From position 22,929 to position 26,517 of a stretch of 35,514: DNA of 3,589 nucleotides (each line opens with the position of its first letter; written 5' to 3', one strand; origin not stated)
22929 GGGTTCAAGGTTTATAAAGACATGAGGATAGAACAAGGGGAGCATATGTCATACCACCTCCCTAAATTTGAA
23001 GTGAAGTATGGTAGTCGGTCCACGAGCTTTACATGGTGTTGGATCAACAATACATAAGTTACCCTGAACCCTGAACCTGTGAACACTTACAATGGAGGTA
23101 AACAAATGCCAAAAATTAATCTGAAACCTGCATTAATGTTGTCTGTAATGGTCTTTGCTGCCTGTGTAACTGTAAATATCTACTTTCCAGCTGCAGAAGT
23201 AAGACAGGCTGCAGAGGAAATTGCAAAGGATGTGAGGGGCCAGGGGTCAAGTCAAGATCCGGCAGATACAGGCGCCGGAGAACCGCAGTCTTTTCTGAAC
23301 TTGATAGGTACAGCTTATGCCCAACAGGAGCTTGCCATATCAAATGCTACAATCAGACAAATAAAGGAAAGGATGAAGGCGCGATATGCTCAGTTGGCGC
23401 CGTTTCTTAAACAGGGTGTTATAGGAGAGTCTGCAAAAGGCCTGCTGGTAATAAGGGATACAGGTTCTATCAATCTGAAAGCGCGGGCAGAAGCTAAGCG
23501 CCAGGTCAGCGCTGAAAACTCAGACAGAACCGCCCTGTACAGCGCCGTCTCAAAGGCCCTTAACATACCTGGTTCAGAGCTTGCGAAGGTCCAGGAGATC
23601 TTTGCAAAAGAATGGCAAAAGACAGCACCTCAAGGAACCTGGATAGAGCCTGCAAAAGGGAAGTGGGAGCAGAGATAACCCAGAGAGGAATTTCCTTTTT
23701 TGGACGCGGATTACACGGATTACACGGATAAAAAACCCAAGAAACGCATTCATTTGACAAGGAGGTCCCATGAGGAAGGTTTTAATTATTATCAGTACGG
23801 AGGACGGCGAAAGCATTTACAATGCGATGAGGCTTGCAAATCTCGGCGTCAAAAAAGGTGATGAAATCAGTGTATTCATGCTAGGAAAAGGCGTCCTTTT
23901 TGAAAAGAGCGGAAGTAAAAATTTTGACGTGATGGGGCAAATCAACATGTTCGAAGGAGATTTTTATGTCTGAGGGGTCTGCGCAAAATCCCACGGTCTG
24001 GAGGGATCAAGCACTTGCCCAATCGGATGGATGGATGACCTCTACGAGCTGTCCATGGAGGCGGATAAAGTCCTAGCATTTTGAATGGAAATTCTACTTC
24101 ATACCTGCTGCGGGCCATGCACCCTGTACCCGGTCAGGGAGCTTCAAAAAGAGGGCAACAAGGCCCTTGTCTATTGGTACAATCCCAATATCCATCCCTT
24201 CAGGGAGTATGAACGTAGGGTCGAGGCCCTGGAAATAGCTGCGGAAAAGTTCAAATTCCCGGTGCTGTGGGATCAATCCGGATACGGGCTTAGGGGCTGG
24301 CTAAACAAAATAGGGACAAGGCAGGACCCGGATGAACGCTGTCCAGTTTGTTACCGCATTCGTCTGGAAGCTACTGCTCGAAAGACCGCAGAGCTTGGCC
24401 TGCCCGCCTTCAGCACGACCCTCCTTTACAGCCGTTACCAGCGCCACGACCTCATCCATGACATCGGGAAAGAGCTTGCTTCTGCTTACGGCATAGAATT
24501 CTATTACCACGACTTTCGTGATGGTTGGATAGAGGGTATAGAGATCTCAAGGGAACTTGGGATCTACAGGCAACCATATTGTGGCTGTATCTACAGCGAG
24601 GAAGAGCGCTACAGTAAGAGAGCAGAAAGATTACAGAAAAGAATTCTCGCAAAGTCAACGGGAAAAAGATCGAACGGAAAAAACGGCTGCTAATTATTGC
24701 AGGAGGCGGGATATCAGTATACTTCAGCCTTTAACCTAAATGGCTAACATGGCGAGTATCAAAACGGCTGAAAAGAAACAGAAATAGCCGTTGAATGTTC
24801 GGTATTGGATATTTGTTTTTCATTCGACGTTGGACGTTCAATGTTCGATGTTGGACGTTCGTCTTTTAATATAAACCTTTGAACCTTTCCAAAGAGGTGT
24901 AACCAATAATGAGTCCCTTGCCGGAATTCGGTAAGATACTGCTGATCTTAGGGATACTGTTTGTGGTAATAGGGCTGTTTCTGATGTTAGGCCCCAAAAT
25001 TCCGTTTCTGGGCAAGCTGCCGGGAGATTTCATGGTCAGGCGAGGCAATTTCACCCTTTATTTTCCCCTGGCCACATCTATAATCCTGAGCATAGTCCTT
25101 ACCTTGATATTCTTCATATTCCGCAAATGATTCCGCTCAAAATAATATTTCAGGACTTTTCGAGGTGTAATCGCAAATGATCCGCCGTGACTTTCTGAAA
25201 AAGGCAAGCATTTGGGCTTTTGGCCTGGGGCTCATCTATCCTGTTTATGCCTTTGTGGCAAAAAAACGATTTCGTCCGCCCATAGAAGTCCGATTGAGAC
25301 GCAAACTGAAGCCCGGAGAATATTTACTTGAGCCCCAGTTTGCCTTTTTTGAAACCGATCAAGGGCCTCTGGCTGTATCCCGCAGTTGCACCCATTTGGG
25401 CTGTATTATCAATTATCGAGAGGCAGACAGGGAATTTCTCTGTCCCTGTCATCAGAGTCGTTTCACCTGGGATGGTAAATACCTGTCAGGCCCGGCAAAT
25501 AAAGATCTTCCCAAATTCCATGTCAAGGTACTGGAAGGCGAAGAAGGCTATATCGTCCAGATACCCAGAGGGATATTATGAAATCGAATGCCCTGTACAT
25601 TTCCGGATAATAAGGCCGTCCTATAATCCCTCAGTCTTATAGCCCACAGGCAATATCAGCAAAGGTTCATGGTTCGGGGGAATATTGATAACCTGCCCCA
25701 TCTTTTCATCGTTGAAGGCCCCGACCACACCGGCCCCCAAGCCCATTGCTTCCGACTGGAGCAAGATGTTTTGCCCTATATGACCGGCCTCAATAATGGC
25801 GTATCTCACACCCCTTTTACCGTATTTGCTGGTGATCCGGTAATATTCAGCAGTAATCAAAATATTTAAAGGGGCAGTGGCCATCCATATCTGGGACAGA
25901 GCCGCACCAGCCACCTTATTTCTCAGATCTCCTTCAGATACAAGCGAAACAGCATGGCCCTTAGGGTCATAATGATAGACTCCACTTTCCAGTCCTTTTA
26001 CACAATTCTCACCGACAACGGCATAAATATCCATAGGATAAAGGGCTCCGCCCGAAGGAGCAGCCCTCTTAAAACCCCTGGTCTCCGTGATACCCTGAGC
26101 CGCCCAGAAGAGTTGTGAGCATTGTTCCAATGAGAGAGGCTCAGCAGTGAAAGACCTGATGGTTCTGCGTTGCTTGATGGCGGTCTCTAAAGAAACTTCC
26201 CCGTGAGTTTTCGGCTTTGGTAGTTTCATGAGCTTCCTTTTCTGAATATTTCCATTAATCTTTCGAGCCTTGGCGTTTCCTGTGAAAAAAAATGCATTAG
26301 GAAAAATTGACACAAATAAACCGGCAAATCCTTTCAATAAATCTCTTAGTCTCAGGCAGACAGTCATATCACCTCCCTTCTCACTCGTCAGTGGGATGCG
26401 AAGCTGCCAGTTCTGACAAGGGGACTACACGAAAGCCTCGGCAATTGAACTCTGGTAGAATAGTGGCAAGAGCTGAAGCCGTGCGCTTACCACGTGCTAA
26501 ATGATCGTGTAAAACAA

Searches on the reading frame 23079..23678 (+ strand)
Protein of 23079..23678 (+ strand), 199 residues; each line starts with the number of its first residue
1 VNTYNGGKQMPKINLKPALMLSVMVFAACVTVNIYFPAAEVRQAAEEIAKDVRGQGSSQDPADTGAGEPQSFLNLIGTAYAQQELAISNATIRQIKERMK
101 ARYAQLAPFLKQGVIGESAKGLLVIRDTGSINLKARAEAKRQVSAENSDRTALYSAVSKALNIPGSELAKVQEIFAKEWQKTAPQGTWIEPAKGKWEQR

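Call 77: search_protein_families(library=pfam, proteins=[window:23079-23678:+], max_evalue=0.00001)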
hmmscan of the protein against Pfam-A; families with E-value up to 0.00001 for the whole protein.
window:23079-23678:+ (199 aa): 1 family
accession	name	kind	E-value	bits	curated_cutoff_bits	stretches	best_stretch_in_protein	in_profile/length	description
PF07027.17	DUF1318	-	6.5e-16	59.1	27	1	100-199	2-92/92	Protein of unknown function (DUF1318)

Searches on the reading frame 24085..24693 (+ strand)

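Call 77: search_protein_families(library=pfam, proteins=[window:24085-24693:+], max_evalue=0.00001)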
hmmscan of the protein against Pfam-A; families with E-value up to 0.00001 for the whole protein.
window:24085-24693:+ (202 aa): 1 family
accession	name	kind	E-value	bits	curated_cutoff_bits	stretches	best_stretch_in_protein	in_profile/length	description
PF02677.20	QueH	-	1.7e-60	204.5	23.5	1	3-174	1-175/175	Epoxyqueuosine reductase QueH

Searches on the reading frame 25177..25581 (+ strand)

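Call 77: search_protein_families(library=pfam, proteins=[window:25177-25581:+], max_evalue=0.00001)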
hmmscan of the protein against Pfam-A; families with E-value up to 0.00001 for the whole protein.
window:25177-25581:+ (134 aa): 1 family
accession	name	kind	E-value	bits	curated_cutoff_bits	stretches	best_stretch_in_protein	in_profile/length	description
PF00355.32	Rieske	-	1.2e-09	38.4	20.3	1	49-114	20-87/88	Rieske [2Fe-2S] domain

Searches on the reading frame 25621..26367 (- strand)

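Call 77: search_protein_families(library=pfam, proteins=[window:25621-26367:-], max_evalue=0.00001)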
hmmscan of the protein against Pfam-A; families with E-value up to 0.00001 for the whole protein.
window:25621-26367:- (248 aa): 1 family
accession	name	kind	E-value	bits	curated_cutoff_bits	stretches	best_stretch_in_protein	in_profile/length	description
PF00881.29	Nitroreductase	-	9e-31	107.7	23.5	1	64-243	1-167/167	Nitroreductase family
